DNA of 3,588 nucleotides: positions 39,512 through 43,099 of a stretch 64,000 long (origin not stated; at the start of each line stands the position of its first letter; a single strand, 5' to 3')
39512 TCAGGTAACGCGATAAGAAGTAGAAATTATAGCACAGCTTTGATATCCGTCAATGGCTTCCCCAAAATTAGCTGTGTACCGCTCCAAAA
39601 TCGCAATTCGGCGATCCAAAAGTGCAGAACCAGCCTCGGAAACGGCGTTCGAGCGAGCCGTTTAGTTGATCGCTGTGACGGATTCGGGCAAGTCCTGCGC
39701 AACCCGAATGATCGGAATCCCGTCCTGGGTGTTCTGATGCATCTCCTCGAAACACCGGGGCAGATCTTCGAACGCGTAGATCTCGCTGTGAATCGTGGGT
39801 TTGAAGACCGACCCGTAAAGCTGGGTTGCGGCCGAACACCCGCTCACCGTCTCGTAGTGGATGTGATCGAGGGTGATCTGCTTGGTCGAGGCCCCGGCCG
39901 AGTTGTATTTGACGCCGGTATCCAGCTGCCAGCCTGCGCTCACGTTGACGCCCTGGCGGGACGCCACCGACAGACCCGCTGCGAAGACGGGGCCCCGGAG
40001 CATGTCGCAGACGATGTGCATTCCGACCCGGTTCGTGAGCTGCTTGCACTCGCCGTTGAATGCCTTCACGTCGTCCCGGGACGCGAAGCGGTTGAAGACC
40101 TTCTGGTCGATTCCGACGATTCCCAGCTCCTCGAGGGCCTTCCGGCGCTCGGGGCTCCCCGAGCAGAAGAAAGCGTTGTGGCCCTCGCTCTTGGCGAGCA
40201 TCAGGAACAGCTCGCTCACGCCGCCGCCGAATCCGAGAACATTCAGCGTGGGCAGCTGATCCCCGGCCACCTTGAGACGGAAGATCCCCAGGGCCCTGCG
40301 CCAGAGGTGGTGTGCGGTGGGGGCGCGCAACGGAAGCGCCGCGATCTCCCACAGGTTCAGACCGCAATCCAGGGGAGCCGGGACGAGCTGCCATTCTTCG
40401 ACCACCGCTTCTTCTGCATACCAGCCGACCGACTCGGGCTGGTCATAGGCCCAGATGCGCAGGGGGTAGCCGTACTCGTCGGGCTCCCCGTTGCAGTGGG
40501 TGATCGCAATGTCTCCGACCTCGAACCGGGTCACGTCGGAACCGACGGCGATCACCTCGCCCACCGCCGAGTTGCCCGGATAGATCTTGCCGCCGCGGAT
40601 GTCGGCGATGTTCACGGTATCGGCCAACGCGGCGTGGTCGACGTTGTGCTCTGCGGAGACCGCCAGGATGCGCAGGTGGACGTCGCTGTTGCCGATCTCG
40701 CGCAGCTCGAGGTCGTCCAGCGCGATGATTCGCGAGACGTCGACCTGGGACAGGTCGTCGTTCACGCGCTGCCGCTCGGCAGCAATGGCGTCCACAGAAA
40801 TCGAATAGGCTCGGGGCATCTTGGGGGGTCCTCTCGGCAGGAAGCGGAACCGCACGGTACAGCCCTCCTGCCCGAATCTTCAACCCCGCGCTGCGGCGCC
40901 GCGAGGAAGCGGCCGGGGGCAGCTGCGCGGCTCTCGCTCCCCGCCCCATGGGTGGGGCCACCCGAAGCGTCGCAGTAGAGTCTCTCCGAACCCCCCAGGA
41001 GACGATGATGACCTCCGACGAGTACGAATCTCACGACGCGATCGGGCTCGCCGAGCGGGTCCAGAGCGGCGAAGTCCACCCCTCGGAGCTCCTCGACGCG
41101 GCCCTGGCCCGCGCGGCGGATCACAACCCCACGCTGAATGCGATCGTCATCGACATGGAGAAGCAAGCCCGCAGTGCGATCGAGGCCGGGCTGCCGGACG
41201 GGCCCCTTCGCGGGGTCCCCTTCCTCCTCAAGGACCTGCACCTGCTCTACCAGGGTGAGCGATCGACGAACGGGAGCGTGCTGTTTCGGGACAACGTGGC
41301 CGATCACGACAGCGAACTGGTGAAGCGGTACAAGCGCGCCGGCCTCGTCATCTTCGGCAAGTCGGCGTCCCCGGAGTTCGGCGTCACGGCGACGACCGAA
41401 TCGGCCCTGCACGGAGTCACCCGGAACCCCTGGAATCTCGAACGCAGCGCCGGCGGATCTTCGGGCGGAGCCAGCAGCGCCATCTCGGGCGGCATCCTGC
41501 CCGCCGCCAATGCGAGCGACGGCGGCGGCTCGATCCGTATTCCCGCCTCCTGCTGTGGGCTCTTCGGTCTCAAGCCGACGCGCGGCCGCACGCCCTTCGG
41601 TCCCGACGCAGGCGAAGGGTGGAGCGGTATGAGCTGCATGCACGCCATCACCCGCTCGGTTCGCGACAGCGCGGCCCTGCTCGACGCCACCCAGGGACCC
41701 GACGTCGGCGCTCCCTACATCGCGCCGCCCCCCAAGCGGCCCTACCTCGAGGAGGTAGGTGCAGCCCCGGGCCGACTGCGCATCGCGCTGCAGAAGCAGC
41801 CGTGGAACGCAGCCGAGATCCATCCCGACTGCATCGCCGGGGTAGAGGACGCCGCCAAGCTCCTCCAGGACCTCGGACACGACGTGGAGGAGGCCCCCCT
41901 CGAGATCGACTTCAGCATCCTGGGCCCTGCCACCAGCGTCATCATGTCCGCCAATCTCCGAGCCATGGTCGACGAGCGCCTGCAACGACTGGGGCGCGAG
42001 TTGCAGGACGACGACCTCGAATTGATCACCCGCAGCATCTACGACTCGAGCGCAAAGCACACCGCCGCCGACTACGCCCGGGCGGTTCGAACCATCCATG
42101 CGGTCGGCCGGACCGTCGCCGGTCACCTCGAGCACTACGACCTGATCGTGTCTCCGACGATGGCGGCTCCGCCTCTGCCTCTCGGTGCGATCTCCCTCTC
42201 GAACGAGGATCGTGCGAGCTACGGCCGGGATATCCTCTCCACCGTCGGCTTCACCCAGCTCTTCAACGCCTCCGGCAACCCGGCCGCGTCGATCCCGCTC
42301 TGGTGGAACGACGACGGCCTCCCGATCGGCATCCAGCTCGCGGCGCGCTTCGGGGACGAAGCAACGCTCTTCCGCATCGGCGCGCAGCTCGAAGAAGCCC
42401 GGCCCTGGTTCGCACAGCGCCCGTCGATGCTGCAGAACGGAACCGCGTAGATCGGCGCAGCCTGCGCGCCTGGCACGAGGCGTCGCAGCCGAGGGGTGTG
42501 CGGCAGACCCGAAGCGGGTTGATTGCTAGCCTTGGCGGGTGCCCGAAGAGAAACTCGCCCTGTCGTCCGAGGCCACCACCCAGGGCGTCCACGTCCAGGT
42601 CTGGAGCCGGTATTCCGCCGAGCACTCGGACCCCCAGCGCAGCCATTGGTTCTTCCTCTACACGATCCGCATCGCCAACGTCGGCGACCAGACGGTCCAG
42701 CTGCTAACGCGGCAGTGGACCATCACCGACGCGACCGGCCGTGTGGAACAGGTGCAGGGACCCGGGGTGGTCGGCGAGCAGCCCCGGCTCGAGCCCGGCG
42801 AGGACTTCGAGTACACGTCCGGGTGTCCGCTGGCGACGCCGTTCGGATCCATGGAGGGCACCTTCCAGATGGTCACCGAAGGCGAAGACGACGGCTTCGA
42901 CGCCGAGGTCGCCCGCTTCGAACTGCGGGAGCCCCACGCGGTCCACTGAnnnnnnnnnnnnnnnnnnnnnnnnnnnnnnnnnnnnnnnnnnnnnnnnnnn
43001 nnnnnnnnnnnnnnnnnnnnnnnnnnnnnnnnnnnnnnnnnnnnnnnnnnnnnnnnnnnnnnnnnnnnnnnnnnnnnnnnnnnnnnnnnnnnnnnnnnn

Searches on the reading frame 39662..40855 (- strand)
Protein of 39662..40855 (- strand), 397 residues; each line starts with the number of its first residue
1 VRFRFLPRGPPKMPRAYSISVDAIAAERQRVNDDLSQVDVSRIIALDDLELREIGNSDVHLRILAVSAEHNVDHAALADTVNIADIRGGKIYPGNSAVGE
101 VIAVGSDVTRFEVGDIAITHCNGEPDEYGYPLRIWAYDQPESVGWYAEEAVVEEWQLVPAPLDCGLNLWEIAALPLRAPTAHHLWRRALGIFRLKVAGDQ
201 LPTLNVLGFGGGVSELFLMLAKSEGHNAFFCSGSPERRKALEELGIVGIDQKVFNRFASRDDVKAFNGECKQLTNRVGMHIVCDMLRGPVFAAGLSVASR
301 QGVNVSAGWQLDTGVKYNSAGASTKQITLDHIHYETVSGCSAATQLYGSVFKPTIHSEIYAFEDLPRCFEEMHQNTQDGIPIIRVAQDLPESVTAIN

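Call 27: search_protein_families(library=ncbifam, proteins=[window:39662-40855:-])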
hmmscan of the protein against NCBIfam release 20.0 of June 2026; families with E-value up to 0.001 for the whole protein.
window:39662-40855:- (397 aa): 4 families
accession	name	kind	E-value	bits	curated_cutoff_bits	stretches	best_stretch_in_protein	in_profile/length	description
TIGR01751.1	crot-CoA-red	equivalog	8.6e-19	67.5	378.55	1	39-379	20-381/398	crotonyl-CoA carboxylase/reductase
TIGR02824.1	quinone_pig3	subfamily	2.2e-10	40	296.8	1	144-310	92-240/325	putative NAD(P)H quinone oxidoreductase, PIG3 family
TIGR02817.1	adh_fam_1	subfamily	7.9e-06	25.5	284.05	1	39-245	10-194/336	zinc-binding alcohol dehydrogenase family protein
NF041183.1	Pks2_ls1_myc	equivalog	0.00034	17.5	2400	0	207-308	1551-1643/2086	sulfolipid-1 biosynthesis phthioceranic/hydroxyphthioceranic acid synthase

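Call 30: search_protein_families(library=pfam, proteins=[window:39662-40855:-])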
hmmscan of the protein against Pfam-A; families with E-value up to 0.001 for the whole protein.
window:39662-40855:- (397 aa): 2 families
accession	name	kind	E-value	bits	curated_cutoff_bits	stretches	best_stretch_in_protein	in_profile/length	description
PF08240.17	ADH_N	-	1e-07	32.6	23.5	1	85-161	28-103/104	Alcohol dehydrogenase GroES-like domain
PF00107.32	ADH_zinc_N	-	8.4e-07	29.4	31.8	1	212-334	1-114/129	Zinc-binding dehydrogenase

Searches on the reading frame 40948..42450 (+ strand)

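Call 27: search_protein_families(library=ncbifam, proteins=[window:40948-42450:+])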
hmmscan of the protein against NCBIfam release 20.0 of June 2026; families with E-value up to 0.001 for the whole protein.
window:40948-42450:+ (500 aa): 26 families (the best 25 are shown)
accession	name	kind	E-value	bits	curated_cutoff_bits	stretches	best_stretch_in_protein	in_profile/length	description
NF005899.0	PRK07869.1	equivalog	1.7e-97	327.2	418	1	22-487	8-464/471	amidase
NF005099.0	PRK06529.1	equivalog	6.9e-95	318.6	505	2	29-409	4-384/484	amidase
NF009119.0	PRK12470.1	equivalog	2.5e-92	310.3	498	1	33-493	13-460/462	amidase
NF004815.0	PRK06169.1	equivalog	8.9e-83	278.4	506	1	25-495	6-469/471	amidase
NF004717.0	PRK06061.1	equivalog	3.2e-75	253.6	498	1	25-496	13-478/483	amidase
NF005450.0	PRK07042.1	equivalog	2.2e-68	230.9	458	1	31-494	9-461/464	amidase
NF005687.0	PRK07487.1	subfamily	2.9e-68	230.8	428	1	30-487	9-458/468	amidase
NF005686.0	PRK07486.1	subfamily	8.3e-64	216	465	1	18-496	3-484/486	amidase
NF006631.0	PRK09201.1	equivalog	1.6e-57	195.3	461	1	27-484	5-454/466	AtzE family amidohydrolase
NF004816.0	PRK06170.1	equivalog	2.7e-57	194.5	503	1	21-490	4-487/493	amidase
TIGR02715.1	amido_AtzE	subfamily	2.7e-56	191.4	425.75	1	34-483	5-446/452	AtzE family amidohydrolase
TIGR00132.1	gatA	equivalog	1.4e-53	182.3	481.1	1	36-484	3-463/466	Asp-tRNA(Asn)/Glu-tRNA(Gln) amidotransferase subunit GatA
NF005565.0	PRK07235.1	subfamily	5.1e-48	164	545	2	81-319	82-319/506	amidase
NF005688.0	PRK07488.1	equivalog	1.9e-46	159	532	1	23-484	5-465/474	indoleacetamide hydrolase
NF005460.0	PRK07056.1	subfamily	2.9e-39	135.3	447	1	34-484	13-452/457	amidase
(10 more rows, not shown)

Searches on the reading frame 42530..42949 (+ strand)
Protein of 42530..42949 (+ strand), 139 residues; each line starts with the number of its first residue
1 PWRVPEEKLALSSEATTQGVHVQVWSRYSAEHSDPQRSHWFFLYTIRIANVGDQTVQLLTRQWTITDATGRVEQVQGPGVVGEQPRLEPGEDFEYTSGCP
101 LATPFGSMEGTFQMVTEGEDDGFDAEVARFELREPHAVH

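Call 27: search_protein_families(library=ncbifam, proteins=[window:42530-42949:+])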
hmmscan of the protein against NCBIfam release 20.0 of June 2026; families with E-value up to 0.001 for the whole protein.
window:42530-42949:+ (139 aa): 1 family
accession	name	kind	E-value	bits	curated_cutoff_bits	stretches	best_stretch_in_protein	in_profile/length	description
NF003967.1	PRK05461.1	equivalog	1.4e-45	154.2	106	1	17-139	2-123/123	Co2+/Mg2+ efflux protein ApaG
